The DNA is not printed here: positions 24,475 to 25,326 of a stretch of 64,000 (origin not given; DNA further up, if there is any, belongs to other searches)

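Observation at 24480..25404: ORF6N/KilA-N gene inserted into the 3' end of yifB/comM with a 156-bp duplication whose differences are all synonymous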

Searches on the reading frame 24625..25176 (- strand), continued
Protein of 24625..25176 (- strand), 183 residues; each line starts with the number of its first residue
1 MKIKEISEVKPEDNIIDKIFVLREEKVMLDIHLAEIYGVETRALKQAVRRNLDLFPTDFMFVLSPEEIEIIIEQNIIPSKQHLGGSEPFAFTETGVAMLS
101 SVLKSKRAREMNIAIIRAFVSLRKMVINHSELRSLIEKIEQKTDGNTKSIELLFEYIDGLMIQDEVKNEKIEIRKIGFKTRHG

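Call 37: find_encoding_contigs(protein=P0023, flank=4000, max_places=3)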
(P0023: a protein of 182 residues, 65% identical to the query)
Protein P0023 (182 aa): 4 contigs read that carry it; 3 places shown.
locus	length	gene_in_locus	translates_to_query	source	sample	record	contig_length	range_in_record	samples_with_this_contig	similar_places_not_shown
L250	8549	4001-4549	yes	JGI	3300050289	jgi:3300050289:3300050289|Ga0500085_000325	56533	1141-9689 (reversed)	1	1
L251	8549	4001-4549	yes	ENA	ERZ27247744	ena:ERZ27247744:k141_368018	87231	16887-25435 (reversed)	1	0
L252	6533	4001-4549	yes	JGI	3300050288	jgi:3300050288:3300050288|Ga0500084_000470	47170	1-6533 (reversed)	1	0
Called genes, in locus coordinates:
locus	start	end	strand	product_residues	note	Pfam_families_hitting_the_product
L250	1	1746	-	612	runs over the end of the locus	PF00512:HisKA, PF02518:HATPase_c, PF14501:HATPase_c_5 (faint)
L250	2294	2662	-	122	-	PF11325:DUF3127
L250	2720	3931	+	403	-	PF22020:RlmL_1st, PF02926:THUMP (faint), PF01170:UPF0020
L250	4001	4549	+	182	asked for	PF10543:ORF6N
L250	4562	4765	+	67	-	-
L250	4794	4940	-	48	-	-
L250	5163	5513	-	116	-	PF01638:HxlR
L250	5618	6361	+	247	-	PF00106:adh_short, PF08659:KR, PF23441:SDR (weak), PF13561:adh_short_C2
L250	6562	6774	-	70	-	PF01266:DAO (weak)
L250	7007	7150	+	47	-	-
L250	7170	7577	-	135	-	PF01850:PIN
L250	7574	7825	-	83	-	PF04014:MazE_antitoxin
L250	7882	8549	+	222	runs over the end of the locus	PF01966:HD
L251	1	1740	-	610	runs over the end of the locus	PF00512:HisKA, PF02518:HATPase_c, PF14501:HATPase_c_5 (faint)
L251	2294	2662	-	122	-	PF11325:DUF3127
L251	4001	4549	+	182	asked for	PF10543:ORF6N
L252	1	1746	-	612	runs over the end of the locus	PF00512:HisKA, PF02518:HATPase_c, PF14501:HATPase_c_5 (faint)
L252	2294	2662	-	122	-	PF11325:DUF3127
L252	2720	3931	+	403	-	PF22020:RlmL_1st, PF02926:THUMP (faint), PF01170:UPF0020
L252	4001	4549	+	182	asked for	PF10543:ORF6N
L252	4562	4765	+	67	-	-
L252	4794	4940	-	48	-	-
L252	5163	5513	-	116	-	PF01638:HxlR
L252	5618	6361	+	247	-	PF00106:adh_short, PF08659:KR, PF23441:SDR (weak), PF13561:adh_short_C2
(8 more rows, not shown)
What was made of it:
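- Analogous structures occur in three samples for L250-L252 (call 37).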

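Call 38: find_encoding_contigs(protein=P0084, flank=4000, max_places=3)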
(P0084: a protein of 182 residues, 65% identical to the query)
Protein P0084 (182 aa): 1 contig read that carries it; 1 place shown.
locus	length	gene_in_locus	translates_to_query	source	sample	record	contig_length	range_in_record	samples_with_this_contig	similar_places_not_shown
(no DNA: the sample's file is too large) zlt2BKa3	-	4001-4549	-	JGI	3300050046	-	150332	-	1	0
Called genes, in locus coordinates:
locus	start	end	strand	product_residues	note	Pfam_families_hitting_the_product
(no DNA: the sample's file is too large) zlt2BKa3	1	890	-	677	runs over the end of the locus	PF00041:fn3 (faint), PF25833:Fn3_SaeA_3rd (faint)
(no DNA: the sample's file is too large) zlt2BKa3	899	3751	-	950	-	-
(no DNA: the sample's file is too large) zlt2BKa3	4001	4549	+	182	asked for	PF10543:ORF6N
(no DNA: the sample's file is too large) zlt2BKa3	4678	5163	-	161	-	-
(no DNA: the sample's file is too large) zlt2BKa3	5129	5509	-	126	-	-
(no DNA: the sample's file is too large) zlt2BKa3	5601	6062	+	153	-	PF00293:NUDIX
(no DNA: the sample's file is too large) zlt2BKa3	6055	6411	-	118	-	-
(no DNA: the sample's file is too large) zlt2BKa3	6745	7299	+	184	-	PF13189:Cytidylate_kin2 (weak), PF13238:AAA_18, PF13671:AAA_33 (faint), PF01202:SKI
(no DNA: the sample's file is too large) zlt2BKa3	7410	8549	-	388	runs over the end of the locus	PF00072:Response_reg, PF00158:Sigma54_activat, PF14532:Sigma54_activ_2, PF00004:AAA (weak), PF07728:AAA_5 (weak), PF25601:AAA_lid_14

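Call 39: find_encoding_contigs(protein=P0041, flank=4000, max_places=3)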
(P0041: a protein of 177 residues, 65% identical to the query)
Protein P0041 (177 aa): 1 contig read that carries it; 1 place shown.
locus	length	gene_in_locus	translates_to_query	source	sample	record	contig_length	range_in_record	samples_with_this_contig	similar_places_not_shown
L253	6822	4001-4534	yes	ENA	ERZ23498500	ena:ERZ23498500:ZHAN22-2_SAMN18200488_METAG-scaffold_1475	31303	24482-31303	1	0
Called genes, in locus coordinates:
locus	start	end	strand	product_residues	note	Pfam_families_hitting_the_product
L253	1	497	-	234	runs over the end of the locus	PF01507:PAPS_reduct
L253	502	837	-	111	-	PF09834:DUF2061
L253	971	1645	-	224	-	-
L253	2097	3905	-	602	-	PF01541:GIY-YIG, PF27096:UvrC_M, PF22920:UvrC_RNaseH, PF08459:UvrC_RNaseH_dom, PF14520:HHH_5 (weak)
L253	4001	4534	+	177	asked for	PF10543:ORF6N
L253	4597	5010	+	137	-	PF02367:TsaE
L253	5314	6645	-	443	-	PF00270:DEAD, PF04851:ResIII (weak), PF00271:Helicase_C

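Call 40: find_encoding_contigs(protein=P0096, flank=4000, max_places=3)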
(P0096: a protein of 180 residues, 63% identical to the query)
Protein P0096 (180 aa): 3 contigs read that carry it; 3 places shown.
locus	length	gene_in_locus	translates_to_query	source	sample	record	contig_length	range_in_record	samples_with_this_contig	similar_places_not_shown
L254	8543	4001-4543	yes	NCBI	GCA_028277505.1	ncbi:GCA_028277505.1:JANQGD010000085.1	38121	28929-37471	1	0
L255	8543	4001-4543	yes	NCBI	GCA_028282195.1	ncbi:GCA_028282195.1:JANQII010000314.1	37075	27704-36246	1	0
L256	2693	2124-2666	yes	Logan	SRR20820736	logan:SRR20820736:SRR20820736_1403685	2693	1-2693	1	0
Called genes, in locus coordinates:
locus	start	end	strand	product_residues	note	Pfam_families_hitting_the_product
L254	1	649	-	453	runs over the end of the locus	PF00171:Aldedh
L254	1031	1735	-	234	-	PF02678:Pirin, PF17954:Pirin_C_2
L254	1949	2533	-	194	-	PF04264:YceI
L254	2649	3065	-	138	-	PF02566:OsmC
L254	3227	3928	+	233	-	PF00027:cNMP_binding, PF13545:HTH_Crp_2, PF00325:Crp (weak)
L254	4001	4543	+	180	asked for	PF10543:ORF6N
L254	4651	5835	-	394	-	PF01551:Peptidase_M23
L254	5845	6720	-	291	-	PF14125:DUF4292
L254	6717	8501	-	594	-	PF14559:TPR_19 (weak), PF13424:TPR_12 (weak), PF12895:ANAPC3 (weak), PF23914:TPR_CcmH_CycH (weak), PF14559:TPR_19, PF13424:TPR_12 (weak), PF00515:TPR_1 (weak), PF23914:TPR_CcmH_CycH, +20 more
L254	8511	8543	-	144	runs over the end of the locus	PF00692:dUTPase, PF22769:DCD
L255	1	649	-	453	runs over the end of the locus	PF00171:Aldedh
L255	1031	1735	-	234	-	PF02678:Pirin, PF17954:Pirin_C_2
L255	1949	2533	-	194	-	PF04264:YceI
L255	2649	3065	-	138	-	PF02566:OsmC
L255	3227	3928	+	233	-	PF00027:cNMP_binding, PF13545:HTH_Crp_2, PF00325:Crp (weak)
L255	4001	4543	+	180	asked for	PF10543:ORF6N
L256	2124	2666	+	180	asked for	PF10543:ORF6N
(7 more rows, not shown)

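Call 45: find_encoding_contigs(protein=P0077, flank=3000, max_places=10)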
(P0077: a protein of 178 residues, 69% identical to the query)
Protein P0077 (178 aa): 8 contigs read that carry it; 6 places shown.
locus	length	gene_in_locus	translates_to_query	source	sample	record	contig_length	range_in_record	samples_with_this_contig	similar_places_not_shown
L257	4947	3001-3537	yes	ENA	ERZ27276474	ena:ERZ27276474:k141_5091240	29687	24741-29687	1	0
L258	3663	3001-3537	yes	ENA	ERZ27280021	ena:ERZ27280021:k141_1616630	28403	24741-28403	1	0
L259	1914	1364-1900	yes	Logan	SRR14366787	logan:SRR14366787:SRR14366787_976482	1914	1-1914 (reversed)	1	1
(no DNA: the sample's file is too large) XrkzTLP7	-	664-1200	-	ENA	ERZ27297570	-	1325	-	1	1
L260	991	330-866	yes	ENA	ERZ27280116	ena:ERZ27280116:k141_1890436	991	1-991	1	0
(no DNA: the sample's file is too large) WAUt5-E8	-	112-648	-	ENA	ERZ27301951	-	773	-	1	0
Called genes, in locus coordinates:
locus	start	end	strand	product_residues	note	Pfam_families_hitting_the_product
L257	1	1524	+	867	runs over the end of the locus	PF13585:CHU_C (faint), PF00932:LTD, PF13205:Big_5 (weak), PF00932:LTD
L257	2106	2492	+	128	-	-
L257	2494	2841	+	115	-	PF13744:HTH_37 (weak), PF01381:HTH_3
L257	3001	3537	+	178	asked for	PF10543:ORF6N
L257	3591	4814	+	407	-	PF00872:Transposase_mut, PF10551:MULE (faint)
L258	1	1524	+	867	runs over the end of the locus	PF13585:CHU_C (faint), PF00932:LTD, PF13205:Big_5 (weak), PF00932:LTD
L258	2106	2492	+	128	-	-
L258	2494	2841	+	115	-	PF13744:HTH_37 (weak), PF01381:HTH_3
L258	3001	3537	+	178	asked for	PF10543:ORF6N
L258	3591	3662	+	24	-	?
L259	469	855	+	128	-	-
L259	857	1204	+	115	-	PF13744:HTH_37 (weak), PF01381:HTH_3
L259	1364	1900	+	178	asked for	PF10543:ORF6N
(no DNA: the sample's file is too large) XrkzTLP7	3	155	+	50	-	?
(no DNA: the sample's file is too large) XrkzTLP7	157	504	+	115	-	PF13744:HTH_37 (weak), PF01381:HTH_3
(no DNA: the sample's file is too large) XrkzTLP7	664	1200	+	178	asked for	PF10543:ORF6N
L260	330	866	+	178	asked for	PF10543:ORF6N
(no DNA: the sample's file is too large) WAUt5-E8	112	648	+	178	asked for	PF10543:ORF6N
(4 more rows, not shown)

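Call 46: find_encoding_contigs(protein=P0007, flank=3000, max_places=10)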
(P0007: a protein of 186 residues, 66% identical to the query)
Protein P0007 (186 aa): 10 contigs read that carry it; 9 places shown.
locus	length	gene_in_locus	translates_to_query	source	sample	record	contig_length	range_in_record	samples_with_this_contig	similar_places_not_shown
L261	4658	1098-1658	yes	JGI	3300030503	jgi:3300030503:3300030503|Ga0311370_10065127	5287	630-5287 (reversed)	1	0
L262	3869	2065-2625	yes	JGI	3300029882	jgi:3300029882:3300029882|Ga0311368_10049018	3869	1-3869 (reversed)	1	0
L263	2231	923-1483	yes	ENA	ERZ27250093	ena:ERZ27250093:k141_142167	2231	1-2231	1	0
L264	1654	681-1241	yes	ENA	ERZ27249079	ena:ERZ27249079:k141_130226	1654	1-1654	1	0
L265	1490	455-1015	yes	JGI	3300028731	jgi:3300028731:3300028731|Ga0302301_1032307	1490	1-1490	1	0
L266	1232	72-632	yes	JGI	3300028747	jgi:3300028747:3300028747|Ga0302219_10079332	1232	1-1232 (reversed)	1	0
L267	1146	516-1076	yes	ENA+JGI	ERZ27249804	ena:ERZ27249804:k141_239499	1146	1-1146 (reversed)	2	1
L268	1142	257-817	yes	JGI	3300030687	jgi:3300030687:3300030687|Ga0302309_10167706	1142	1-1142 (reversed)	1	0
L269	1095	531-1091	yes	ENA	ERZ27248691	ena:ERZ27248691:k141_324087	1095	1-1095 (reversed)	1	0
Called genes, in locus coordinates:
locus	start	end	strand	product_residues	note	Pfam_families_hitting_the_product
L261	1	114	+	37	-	?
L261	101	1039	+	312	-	PF02899:Phage_int_SAM_1, PF00589:Phage_integrase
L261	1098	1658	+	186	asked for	PF10543:ORF6N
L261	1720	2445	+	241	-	-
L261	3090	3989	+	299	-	-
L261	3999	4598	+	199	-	PF09346:SMI1_KNR4, PF14568:SUKH_6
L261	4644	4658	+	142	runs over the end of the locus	-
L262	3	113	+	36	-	?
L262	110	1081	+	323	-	PF00589:Phage_integrase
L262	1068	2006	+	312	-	PF02899:Phage_int_SAM_1, PF00589:Phage_integrase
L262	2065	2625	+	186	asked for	PF10543:ORF6N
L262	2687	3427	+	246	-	-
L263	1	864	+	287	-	?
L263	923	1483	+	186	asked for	PF10543:ORF6N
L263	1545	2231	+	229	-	?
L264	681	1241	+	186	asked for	PF10543:ORF6N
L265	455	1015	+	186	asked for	PF10543:ORF6N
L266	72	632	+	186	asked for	PF10543:ORF6N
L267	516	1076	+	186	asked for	PF10543:ORF6N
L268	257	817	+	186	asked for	PF10543:ORF6N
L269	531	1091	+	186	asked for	PF10543:ORF6N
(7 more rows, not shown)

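Call 52: search_dna_similar(query=window:24625-25176:-, collection=plasmids, mode=protein, max_rows=30)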
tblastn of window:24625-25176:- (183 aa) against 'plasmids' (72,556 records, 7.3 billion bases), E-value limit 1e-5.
Records with a match: 25; places in all: 32; records where one place covers at least 80% of the query: 12.
Best place of each record, by identity: <60% 25.
By first word of the organism name: Bacteroides 7; Legionella 7; Segatella 3; Parabacteroides 2; Sulfuricurvum 2; Alistipes 1; Haliovirga 1; Treponema 1; Butyrivibrio 1.
By predicted mobility (MOB-suite, as given by PLSDB): non-mobilizable 17; conjugative 6; mobilizable 2.
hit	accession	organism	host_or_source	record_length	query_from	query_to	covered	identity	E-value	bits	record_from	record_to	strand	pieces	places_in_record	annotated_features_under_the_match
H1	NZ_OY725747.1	Parabacteroides distasonis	-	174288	15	180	91%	50.0%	1e-34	135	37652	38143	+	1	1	ORF6N domain-containing protein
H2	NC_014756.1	Sulfuricurvum kujiense DSM 16994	drain water from underground crude oil ...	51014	8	173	91%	43.8%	2e-25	108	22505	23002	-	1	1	ORF6N domain-containing protein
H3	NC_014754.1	Sulfuricurvum kujiense DSM 16994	drain water from underground crude oil ...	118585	8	173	91%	43.8%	2e-25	108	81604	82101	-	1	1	ORF6N domain-containing protein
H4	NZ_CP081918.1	Bacteroides ovatus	Homo sapiens,blood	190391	15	180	91%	42.9%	2e-27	114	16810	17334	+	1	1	ORF6N domain-containing protein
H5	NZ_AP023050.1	Alistipes indistinctus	Homo sapiens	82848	18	155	75%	48.3%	3e-27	114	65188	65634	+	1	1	ORF6N domain-containing protein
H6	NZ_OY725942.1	Bacteroides finegoldii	-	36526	15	182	92%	39.0%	9e-25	107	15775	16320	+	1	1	ORF6N domain-containing protein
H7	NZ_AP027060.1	Haliovirga abyssi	-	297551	12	157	80%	44.5%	3e-30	122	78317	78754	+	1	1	ORF6N domain-containing protein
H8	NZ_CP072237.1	Bacteroides uniformis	Homo sapiens,cultured bacterial ...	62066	15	180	91%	39.0%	1e-25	109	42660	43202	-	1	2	ORF6N domain-containing protein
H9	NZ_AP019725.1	Bacteroides uniformis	Homo sapiens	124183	15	180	91%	39.0%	1e-25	109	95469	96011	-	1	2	ORF6N domain-containing protein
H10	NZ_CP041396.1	Bacteroides ovatus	Homo sapiens,cell culture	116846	15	179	90%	38.5%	4e-23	102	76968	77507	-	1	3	ORF6N domain-containing protein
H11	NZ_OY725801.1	Parabacteroides distasonis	-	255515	15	139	68%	47.7%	7e-21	96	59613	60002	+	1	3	ORF6N domain-containing protein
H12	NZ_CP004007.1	Legionella oakridgensis ATCC 33761 = DSM 21215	-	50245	9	142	73%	43.3%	3e-20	94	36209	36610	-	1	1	ORF6N domain-containing protein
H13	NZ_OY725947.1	Bacteroides finegoldii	-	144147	15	126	61%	50.9%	5e-22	99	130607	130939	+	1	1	ORF6N domain-containing protein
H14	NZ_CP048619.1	Legionella pneumophila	-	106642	14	142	70%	43.9%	3e-21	97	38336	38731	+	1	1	ORF6N domain-containing protein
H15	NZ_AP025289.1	Treponema saccharophilum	-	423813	15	141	69%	39.5%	8e-16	81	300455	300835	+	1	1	ORF6N domain-containing protein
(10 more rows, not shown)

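Call 54: predict_structure(alignment_id=A2)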
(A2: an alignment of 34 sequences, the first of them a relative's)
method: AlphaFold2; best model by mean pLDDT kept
length: 183 residues; sequences in the alignment: 34
mean_pLDDT: 72.4   pTM: 0.59
mean pLDDT of the five models: 72.4, 71.1, 70.1, 67.0, 61.3
residues with pLDDT >= 90: 31; 70-90: 78; 50-70: 42; < 50: 32
segments of 3 or more residues with pLDDT < 50: 1-10, 163-183
pLDDT, mean of each block of 10 residues (from residue 1): 36 77 90 90 88 88 90 83 82 91 85 89 64 59 60 57 47 38 36
secondary structure, 60 per line:
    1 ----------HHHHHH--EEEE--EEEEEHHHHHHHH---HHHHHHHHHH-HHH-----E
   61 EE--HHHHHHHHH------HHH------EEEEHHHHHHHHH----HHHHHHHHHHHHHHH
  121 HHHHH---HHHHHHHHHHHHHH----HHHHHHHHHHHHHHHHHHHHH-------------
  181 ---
elements in order: H11-16 E19-22 E25-29 H30-37 H41-50 E60-62 H65-73 E89-92 H93-101 H106-125 H129-142 H147-167

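Call 62: fold_search(model_id=the predicted structure, library=pdb)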
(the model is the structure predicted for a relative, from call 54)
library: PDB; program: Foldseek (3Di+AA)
matches with E <= 10: 189; with E <= 0.001: 0
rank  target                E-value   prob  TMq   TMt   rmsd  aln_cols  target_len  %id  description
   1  8yli_B                5.8e-01  0.25  0.23  0.25  12.7       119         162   13  Crystal structure of Pectobacterium atrosepticum PecS in complex with operator DNA (released 2024-11-13)
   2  7dvr                  5.8e-01  0.20  0.21  0.26  13.4       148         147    9  Crystal structure of heme sensor protein PefR from Streptococcus agalactiae in complex with heme (released 2021-09-29)
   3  1s3j_A                8.2e-01  0.18  0.21  0.26  12.7       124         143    9  X-ray crystal structure of YusO protein from Bacillus subtilis (released 2004-04-13)
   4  7kjl                  9.2e-01  0.18  0.24  0.30  13.1       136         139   12  Crystal structure of the MarR family transcriptional regulator from Variovorax paradoxus bound to Salicylic acid (released 2021-12-01)
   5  3hh0_C                9.2e-01  0.09  0.18  0.23  15.3       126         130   17  Crystal structure of a transcriptional regulator, MerR family from Bacillus cereus (released 2009-05-26)
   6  6ama_B                9.8e-01  0.35  0.22  0.58   4.4        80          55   11  Structure of S. coelicolor/S. venezuelae BldC-smeA-ssfA complex to 3.09 Angstrom (released 2018-03-28)
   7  2fxa_B                9.8e-01  0.11  0.22  0.23  15.9       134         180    9  Structure of the Protease Production Regulatory Protein hpr from Bacillus subtilis. (released 2006-03-14)
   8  7kfq                  1.2e+00  0.15  0.24  0.29  12.0       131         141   11  Crystal structure of the MarR family transcriptional regulator from Variovorax paradoxus bound to 1H-Indole-3-Carboxylic (released 2021-11-10)
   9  5d90_C                1.3e+00  0.11  0.20  0.26  15.4       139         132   15  Crystal structure of HiNmlR, a MerR family regulator lacking the sensor domain, bound to promoter DNA (released 2016-06-29)
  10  3hh0_B                1.3e+00  0.07  0.16  0.21  15.6       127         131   19  Crystal structure of a transcriptional regulator, MerR family from Bacillus cereus (released 2009-05-26)
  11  3d71_A                1.4e+00  0.09  0.16  0.11  17.2       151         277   14  Crystal structure of E253Q BMRR bound to 22 base pair promoter site (released 2008-08-26)
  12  7krh                  1.5e+00  0.14  0.24  0.29  12.0       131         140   11  Crystal structure of the MarR family transcriptional regulator from Variovorax paradoxus with S28A and R46A mutations (released 2021-12-01)
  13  5d90_B                1.5e+00  0.10  0.19  0.25  15.9       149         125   15  Crystal structure of HiNmlR, a MerR family regulator lacking the sensor domain, bound to promoter DNA (released 2016-06-29)
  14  5crl_A                1.6e+00  0.09  0.21  0.28  13.4       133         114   12  Crystal Structure of the Transcription Activator Tn501 MerR in Complex with Mercury (II) (released 2016-09-07)
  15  4hpm_C                1.7e+00  0.13  0.22  0.32   7.5        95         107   10  PCGF1 Ub fold (RAWUL)/BCORL1 PUFD Complex (released 2013-05-01)
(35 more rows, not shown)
